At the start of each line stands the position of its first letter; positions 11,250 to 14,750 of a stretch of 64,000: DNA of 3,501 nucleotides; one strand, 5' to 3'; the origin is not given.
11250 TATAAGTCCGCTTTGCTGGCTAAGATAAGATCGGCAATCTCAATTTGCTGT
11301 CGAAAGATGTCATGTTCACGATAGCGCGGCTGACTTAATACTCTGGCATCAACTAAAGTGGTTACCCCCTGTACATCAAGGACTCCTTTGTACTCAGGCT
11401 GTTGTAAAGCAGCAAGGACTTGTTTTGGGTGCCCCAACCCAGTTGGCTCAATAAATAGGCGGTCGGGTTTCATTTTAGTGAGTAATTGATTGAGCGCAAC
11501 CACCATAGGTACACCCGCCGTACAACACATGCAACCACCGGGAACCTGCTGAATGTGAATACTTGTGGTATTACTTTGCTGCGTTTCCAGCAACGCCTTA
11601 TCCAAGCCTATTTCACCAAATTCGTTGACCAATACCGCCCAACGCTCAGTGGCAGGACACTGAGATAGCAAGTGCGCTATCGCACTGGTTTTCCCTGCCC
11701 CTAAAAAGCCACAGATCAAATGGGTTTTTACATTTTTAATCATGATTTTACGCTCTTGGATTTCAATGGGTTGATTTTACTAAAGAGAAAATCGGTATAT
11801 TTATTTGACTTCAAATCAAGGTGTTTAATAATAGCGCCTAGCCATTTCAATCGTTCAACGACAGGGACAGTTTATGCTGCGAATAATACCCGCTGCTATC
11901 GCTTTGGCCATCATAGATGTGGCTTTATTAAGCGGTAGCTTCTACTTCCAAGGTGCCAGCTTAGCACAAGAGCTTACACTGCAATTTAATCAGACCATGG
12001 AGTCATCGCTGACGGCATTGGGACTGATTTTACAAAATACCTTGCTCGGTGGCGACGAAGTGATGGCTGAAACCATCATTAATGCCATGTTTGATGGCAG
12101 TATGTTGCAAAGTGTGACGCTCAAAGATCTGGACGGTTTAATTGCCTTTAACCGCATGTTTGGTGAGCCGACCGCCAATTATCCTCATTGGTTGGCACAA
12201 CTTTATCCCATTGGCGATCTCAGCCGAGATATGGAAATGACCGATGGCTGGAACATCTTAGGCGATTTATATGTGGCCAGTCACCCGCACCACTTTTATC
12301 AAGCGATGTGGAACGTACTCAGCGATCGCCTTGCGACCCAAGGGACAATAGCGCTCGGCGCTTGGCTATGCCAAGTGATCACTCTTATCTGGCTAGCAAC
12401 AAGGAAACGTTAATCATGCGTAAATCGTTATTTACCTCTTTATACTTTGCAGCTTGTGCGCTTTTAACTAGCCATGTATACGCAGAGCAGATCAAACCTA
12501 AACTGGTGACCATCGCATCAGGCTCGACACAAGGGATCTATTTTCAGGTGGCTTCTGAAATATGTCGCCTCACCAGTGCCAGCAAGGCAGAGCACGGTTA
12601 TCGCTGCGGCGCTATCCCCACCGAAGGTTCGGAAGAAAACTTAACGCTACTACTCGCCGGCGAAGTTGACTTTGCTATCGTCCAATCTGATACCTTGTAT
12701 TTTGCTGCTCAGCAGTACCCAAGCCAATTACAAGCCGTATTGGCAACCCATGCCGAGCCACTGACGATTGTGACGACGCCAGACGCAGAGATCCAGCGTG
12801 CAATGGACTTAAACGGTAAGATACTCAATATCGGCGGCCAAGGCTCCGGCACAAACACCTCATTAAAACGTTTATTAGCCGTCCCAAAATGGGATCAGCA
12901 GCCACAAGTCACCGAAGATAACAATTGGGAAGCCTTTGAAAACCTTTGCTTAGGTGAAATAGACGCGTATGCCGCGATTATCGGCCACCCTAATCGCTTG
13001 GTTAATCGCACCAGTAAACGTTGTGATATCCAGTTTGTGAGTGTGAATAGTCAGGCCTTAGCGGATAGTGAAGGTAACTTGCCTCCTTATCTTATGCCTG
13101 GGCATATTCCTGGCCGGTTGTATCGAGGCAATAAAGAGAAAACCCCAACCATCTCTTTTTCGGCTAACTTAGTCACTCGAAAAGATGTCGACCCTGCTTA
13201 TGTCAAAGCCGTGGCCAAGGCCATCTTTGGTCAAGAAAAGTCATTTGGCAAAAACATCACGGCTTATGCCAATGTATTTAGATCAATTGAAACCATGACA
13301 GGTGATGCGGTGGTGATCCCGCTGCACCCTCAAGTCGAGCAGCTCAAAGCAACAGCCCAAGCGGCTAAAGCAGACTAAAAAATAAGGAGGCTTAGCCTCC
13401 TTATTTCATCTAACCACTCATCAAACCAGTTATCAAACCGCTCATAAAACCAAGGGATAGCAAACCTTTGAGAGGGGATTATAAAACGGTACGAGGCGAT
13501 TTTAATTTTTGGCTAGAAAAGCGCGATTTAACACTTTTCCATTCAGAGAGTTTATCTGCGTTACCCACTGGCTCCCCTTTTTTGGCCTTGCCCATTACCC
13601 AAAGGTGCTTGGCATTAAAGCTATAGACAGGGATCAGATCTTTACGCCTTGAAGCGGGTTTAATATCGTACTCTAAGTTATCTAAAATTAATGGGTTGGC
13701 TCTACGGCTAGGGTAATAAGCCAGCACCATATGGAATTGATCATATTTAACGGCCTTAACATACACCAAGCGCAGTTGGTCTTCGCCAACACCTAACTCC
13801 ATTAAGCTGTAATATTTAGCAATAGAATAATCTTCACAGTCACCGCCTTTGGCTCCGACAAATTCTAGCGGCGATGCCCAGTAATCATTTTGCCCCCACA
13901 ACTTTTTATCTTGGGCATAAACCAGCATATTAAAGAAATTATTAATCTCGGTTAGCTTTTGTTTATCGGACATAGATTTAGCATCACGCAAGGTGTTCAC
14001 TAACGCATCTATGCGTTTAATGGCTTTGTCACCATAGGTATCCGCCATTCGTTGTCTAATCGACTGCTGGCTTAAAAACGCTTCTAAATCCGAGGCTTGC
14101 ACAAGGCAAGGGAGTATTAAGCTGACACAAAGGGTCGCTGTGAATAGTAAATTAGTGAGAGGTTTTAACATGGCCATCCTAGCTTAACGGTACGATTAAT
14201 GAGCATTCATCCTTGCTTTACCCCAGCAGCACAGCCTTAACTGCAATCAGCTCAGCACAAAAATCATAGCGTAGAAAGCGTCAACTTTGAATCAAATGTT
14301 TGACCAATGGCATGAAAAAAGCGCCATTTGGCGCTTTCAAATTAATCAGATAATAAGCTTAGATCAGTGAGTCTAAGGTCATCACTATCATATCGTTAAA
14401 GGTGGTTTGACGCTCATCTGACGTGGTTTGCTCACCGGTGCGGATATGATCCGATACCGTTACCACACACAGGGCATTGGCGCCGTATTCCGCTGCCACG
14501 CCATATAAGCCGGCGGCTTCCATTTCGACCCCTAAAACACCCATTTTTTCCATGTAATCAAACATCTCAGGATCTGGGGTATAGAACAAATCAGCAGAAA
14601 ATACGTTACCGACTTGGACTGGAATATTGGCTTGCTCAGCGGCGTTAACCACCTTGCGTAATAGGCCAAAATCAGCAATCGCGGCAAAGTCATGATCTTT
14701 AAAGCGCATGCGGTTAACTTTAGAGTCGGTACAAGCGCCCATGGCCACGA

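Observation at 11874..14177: LapD reduced to its periplasmic output domain, next to a LapG-like protease and a TAXI binding protein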

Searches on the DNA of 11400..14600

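Call 80: search_rna_families(source=window, start=11400, end=14600, threshold=evalue, max_evalue=1)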
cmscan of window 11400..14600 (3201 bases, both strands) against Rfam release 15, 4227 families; matches with E-value up to 1: 1.
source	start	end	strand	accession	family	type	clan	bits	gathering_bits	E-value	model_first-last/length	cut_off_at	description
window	13374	13544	-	RF02610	BSR0709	Gene; sRNA;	-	18.8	382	0.027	1-318/318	no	Brucella sRNA 0709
